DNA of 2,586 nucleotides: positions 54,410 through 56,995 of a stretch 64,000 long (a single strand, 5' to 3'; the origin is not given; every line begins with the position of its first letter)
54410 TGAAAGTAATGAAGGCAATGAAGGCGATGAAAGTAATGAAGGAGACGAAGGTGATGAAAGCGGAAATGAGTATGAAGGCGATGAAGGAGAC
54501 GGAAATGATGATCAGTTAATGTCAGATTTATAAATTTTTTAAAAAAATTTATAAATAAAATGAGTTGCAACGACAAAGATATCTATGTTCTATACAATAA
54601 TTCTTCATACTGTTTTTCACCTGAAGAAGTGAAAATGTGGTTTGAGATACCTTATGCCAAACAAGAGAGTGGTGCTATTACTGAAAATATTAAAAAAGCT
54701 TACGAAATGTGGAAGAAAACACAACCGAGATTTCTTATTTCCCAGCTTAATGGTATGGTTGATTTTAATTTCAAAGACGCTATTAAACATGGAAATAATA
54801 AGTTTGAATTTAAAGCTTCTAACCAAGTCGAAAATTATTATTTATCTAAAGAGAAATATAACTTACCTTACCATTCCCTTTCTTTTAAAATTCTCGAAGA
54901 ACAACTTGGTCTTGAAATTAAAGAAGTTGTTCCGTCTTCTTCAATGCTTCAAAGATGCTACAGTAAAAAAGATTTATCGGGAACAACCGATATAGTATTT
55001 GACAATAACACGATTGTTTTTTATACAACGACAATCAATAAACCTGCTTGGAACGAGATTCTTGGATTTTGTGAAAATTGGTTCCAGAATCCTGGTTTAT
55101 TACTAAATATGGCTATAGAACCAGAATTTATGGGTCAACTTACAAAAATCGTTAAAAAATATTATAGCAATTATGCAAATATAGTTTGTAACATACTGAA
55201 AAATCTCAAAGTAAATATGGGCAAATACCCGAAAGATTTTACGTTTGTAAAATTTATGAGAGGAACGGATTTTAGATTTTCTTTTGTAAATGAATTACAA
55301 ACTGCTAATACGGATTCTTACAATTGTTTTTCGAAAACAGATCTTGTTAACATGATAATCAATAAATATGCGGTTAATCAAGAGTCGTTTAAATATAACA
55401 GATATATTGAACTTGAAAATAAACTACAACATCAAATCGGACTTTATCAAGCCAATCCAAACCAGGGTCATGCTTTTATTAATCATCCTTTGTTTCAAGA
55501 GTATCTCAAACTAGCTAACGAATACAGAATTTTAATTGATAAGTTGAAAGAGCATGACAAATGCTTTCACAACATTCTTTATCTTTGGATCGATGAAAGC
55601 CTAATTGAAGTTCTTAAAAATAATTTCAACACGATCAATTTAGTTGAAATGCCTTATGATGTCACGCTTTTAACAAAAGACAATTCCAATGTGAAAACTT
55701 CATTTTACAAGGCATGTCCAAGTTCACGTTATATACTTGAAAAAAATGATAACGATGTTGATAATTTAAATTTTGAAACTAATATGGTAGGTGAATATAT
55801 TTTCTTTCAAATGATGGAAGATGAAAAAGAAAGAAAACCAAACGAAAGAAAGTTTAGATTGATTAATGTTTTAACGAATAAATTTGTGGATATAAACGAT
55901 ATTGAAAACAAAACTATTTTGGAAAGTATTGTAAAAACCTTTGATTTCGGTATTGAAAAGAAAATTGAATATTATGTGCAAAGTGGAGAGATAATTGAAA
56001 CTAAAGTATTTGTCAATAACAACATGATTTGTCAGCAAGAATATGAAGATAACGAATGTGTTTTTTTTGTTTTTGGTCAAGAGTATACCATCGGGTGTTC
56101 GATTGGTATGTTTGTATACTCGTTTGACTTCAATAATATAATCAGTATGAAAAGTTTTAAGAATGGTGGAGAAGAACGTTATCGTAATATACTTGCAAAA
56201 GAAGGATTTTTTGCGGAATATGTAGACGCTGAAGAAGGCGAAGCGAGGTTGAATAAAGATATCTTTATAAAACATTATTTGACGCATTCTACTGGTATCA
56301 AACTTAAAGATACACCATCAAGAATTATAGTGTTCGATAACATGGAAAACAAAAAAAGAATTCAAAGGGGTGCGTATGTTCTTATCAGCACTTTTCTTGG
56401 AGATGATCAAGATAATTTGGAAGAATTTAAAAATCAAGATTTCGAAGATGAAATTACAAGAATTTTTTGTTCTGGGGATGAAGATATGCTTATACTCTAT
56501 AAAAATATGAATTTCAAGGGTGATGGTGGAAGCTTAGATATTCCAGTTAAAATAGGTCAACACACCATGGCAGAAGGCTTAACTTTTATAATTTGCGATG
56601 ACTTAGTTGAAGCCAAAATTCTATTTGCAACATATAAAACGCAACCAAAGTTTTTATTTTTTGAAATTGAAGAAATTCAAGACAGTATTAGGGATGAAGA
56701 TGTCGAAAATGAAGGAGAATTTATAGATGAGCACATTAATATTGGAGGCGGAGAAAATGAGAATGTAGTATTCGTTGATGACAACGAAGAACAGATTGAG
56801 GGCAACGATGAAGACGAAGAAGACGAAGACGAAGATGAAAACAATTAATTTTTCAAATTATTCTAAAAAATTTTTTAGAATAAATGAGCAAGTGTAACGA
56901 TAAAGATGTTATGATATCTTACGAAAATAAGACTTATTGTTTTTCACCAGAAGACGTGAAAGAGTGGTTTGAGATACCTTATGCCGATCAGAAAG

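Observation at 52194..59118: Three tandem ~750-aa paralogs of unknown function with poly-acidic C-terminal tails and palindromic upstream elements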

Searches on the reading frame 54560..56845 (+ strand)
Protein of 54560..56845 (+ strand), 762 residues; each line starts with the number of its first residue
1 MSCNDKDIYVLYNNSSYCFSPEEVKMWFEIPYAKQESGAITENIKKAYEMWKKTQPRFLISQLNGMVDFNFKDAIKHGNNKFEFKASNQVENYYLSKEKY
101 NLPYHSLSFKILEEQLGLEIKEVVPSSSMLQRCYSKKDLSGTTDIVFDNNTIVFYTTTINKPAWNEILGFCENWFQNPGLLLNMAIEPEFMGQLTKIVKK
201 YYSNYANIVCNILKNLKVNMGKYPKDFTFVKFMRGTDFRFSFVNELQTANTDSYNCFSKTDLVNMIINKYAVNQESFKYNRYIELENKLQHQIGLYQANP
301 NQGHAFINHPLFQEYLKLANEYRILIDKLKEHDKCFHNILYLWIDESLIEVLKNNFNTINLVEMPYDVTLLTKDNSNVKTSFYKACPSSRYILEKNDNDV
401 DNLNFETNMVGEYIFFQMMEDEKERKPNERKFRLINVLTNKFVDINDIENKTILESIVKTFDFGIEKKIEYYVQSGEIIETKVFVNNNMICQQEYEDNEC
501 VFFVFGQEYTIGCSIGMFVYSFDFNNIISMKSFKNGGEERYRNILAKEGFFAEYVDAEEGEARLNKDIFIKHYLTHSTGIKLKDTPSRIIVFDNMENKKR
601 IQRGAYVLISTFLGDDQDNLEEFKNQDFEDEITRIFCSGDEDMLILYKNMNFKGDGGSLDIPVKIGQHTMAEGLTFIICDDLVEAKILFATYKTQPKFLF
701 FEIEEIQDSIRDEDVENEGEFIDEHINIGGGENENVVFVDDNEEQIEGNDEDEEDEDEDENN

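Call 4: search_protein_families(library=pfam, proteins=[window:54560-56845:+], max_evalue=1)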
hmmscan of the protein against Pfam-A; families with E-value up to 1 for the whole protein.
window:54560-56845:+ (762 aa): 0 families

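Call 6: find_homologous_proteins(query=window:54560-56845:+)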
Query window:54560-56845:+ (762 aa): 3 proteins with E <= 0.001 among 8000 candidates.
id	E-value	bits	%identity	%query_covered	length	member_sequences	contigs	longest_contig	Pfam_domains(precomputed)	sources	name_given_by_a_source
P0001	0.0e+0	1730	100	100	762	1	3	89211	-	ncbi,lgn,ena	-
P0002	1.5e-149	518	42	93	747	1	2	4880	-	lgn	-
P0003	1.4e-133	465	39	100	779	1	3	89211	-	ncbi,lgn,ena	-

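Call 11: find_encoding_contigs(protein=P0001, flank=10000, max_places=4)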
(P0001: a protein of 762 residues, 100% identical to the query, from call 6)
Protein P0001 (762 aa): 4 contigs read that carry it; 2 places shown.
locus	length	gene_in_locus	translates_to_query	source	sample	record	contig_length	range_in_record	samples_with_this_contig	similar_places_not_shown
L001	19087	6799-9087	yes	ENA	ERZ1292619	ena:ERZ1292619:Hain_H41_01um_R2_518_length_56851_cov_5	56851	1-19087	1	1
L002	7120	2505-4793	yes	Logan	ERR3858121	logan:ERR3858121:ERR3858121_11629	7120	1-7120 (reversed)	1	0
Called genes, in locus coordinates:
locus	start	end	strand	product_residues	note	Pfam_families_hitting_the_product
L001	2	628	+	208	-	?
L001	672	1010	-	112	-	-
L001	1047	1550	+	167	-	-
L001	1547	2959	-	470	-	PF00535:Glycos_transf_2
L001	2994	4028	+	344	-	-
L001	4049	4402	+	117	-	-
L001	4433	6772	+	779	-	-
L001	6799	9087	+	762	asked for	-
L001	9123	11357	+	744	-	-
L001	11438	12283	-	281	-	-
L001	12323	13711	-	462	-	PF12799:LRR_4 (faint), PF13920:zf-C3HC4_3, PF14447:Prok-RING_4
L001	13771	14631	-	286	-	-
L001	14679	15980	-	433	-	PF14622:Ribonucleas_3_3 (faint), PF00636:Ribonuclease_3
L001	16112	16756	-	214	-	PF24703:DUF7666, PF13475:DUF4116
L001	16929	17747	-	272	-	-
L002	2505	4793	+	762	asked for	-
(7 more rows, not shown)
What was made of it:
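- On Mimiviridae-type hairpin-rule 3'-end signal: The product of 62440-63741 (-) hits PF00636 Ribonuclease_3 (call 11).
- Closest known: Mimiviridae 'hairpin rule' polyadenylation signals with R343-type RNase III processing. Same: A viral RNase III gene is present (call 11).
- An RNase III gene is present (call 11).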

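Call 12: find_encoding_contigs(protein=P0002, flank=10000, max_places=4)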
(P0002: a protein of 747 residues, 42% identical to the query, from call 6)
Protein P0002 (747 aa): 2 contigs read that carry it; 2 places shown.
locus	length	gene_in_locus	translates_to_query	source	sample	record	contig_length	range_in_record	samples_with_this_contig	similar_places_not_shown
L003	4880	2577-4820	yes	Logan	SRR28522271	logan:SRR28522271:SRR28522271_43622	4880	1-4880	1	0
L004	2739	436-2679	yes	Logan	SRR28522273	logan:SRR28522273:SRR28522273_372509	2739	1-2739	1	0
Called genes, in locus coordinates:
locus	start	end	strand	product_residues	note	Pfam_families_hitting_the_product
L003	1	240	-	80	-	?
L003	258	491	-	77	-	-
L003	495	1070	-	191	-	PF00929:RNase_T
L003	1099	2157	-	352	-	PF01073:3Beta_HSD, PF01370:Epimerase, PF02719:Polysacc_synt_2 (weak), PF04321:RmlD_sub_bind (weak), PF13460:NAD_binding_10, PF16363:GDP_Man_Dehyd, PF07993:NAD_binding_4 (weak)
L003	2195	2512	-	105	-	-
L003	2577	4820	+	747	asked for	-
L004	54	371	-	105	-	-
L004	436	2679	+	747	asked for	-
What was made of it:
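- The L003 ortholog has an epimerase close by (call 12).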

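Call 24: search_protein_representatives(alignment_id=A2)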
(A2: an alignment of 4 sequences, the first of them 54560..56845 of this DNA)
Query: 4 sequences, 763 profile positions. Proteins with E-value up to 0.001 (for the whole library): 4; up to 1e-10: 4; up to 1e-30: 3. The best 4 are listed.
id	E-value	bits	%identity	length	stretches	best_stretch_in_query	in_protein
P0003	0.0e+00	1238.3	-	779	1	1-761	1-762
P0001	0.0e+00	1209.4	-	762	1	3-762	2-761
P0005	5.1e-128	445.1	-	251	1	3-250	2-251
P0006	8.2e-19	84.0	-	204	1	6-176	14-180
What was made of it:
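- Orphan status: only 4 hits in 1.84e9 representatives (call 24) and 3 in the 5.8e9-cluster database (call 6).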

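Call 26: find_encoding_contigs(protein=P0006, flank=10000, max_places=5)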
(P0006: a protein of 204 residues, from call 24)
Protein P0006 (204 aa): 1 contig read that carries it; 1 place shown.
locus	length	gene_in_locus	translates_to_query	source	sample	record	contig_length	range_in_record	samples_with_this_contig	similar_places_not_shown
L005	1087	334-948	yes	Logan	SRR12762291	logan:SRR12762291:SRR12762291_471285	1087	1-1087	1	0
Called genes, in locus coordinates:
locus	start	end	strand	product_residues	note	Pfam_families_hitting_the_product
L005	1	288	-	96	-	?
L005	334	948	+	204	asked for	-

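Call 27: predict_structure(alignment_id=A2)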
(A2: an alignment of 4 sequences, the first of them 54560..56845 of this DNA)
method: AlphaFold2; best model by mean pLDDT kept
length: 762 residues; sequences in the alignment: 4
mean_pLDDT: 40.0   pTM: 0.27
mean pLDDT of the five models: 40.0, 39.2, 36.8, 36.6, 36.5
residues with pLDDT >= 90: 0; 70-90: 35; 50-70: 139; < 50: 588
segments of 3 or more residues with pLDDT < 50: 1-3, 5-16, 24-40, 50-159, 177-188, 217-244, 246-260, 268-277, 328-417, 437-441, 460-467, 473-478, 482-550, 558-562, 573-586, 589-641, 648-669, 671-675, 689-762
pLDDT, mean of each block of 10 residues (from residue 1): 43 46 46 39 53 33 27 32 28 26 25 24 31 38 27 39 61 50 41 69 57 45 34 37 43 41 49 43 80 72 61 77 54 34 31 33 23 23 27 27 24 41 51 52 51 55 41 46 41 33 28 35 35 31 37 48 54 43 49 37 31 27 29 34 49 34 44 49 50 25 21 26 25 26 36 37 30
secondary structure, 60 per line:
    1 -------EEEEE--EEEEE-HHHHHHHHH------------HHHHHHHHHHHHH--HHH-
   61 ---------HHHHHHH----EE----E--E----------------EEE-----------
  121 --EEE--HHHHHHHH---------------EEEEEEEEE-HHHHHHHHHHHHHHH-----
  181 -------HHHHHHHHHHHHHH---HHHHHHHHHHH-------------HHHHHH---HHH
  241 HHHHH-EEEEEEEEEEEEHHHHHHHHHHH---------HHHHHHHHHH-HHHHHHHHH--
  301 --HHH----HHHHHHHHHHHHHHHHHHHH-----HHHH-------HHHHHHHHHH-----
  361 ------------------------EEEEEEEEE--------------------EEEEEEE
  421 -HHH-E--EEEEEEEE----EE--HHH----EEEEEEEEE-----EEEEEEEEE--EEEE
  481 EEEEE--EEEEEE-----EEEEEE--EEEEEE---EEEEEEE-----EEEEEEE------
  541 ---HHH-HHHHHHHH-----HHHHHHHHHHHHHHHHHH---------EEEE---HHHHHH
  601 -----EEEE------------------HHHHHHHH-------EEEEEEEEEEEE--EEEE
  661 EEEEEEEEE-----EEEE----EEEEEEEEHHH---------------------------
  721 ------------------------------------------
elements in order (helices of 4 or more, strands of 3 or more residues): E8-12 E15-19 H21-29 H42-54 H70-76 E107-109 E123-125 H128-135 E151-159 H161-175 H188-201 H205-215 H229-234 H238-245 E247-258 H259-269 H279-288 H290-298 H310-329 H335-338 H346-355 E385-393 E414-420 E429-436 E452-460 E466-474 E477-485 E488-493 E499-504 E507-512 E516-522 E528-534 H548-555 H561-578 E588-591 H595-600 E606-609 H628-635 E643-654 E657-669 E675-678 E683-690
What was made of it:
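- The full-length model is unusable (pLDDT 40, call 27).
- Tried and rejected: The full-length AlphaFold2 model reached only pLDDT 40 (call 27).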

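Call 28: find_related_loci(query=A2, collection=viral_contigs, flank=10000)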
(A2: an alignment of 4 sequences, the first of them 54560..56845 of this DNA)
Query A2 (762 aa) in viral_contigs; peptide patterns used: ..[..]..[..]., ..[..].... (x = any residue, [..] = any of these).
140 stretches matched a pattern, but none encodes a relative of the query by tblastn (E <= 1e-3).

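Call 29: search_solved_structures(query=A2, max_evalue=10)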
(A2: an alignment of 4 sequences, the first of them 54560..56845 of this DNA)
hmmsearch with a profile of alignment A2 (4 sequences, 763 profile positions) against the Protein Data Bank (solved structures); distinct sequences matched with E-value up to 10: 1.
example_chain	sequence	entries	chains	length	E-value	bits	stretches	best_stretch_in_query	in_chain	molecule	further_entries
8eth_5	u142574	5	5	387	0.12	13.9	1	364-437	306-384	Ribosome biogenesis protein nsa1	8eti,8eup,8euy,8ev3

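Call 30: search_protein_families(library=phrogs, proteins=[window:54560-56845:+, P0002, P0006], max_evalue=1)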
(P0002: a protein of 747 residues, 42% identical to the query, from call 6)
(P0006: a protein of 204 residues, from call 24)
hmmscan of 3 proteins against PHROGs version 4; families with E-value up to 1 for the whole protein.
window:54560-56845:+ (762 aa): 0 families

P0002 (747 aa): 0 families

P0006 (204 aa): 0 families

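Call 31: find_encoding_contigs(protein=P0005, flank=10000, max_places=5)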
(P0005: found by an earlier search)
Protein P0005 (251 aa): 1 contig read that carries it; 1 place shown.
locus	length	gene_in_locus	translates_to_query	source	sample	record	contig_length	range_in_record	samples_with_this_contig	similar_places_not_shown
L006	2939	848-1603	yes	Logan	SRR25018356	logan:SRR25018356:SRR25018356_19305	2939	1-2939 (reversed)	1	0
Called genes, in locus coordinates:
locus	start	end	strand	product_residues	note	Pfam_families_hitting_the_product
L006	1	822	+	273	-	?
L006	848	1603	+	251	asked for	-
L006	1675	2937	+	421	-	?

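Call 32: find_related_loci(query=A2, collection=metagenome_contigs, flank=10000)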
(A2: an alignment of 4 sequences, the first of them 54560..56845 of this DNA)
Query A2 (762 aa) in metagenome_contigs; peptide patterns used: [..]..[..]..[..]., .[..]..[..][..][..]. (x = any residue, [..] = any of these).
137 stretches matched a pattern, but none encodes a relative of the query by tblastn (E <= 1e-3).

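Call 61: fold_search(model_id=the predicted structure, library=viral)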
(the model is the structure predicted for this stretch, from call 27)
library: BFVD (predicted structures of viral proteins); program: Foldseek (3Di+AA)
matches with E <= 10: 241; with E <= 0.001: 0
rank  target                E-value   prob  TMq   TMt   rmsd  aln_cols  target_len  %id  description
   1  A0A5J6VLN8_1          8.4e-02  0.03  0.06  0.05  38.9       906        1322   11  WD domain protein [Megaviridae environmental sample]
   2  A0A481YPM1            1.5e-01  0.05  0.07  0.08  37.1       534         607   12  Uncharacterized protein [Pithovirus LCDPAC02]
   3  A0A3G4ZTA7            2.3e-01  0.09  0.07  0.18  17.4       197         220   10  Uncharacterized protein [Edafosvirus sp.]
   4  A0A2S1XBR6            2.7e-01  0.13  0.09  0.26  25.7       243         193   12  ORF8 [Lymantria dispar multicapsid nuclear polyhedrosis virus]
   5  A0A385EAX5            3.9e-01  0.11  0.05  0.17  13.5       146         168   12  Uncharacterized protein [Caulobacter phage CcrPW]
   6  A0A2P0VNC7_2          4.4e-01  0.04  0.06  0.06  41.0       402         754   12  Uncharacterized protein [Tetraselmis virus 1]
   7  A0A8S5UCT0            4.6e-01  0.06  0.05  0.09  20.7       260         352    7  Uncharacterized protein [Siphoviridae sp. ctgN495]
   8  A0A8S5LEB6            4.6e-01  0.03  0.07  0.05  29.0       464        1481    8  Chitinase [Myoviridae sp. ctBDS4]
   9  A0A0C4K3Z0            5.5e-01  0.07  0.09  0.17  21.9       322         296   12  (no name in the UniProt tables at hand)
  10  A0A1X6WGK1            7.2e-01  0.10  0.07  0.16  12.3       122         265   13  (no name in the UniProt tables at hand)
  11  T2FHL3                7.6e-01  0.69  0.05  0.41   2.4        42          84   17  Uncharacterized protein [Mycobacterium phage Breeniome]
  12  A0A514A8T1            8.1e-01  0.03  0.07  0.08  22.1       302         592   10  Uncharacterized protein [Pantoea phage Kyle]
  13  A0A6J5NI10            8.1e-01  0.02  0.05  0.07  56.5       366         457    9  Uncharacterized protein [uncultured Caudovirales phage]
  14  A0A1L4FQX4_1          8.5e-01  0.01  0.06  0.05  35.6       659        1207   10  (no name in the UniProt tables at hand)
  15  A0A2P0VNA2            9.5e-01  0.02  0.08  0.08  22.4       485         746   10  Uncharacterized protein [Tetraselmis virus 1]
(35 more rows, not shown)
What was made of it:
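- Tried and rejected: Its BFVD search was meaningless, as expected (call 61).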

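Call 78: search_protein_families(library=ncbifam, proteins=[window:54560-56845:+], max_evalue=1)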
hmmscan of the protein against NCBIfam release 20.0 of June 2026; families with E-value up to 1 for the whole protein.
window:54560-56845:+ (762 aa): 0 families

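Call 79: search_protein_families(library=padloc, proteins=[window:54560-56845:+], max_evalue=1)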
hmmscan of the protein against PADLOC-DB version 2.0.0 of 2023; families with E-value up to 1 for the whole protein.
window:54560-56845:+ (762 aa): 0 families
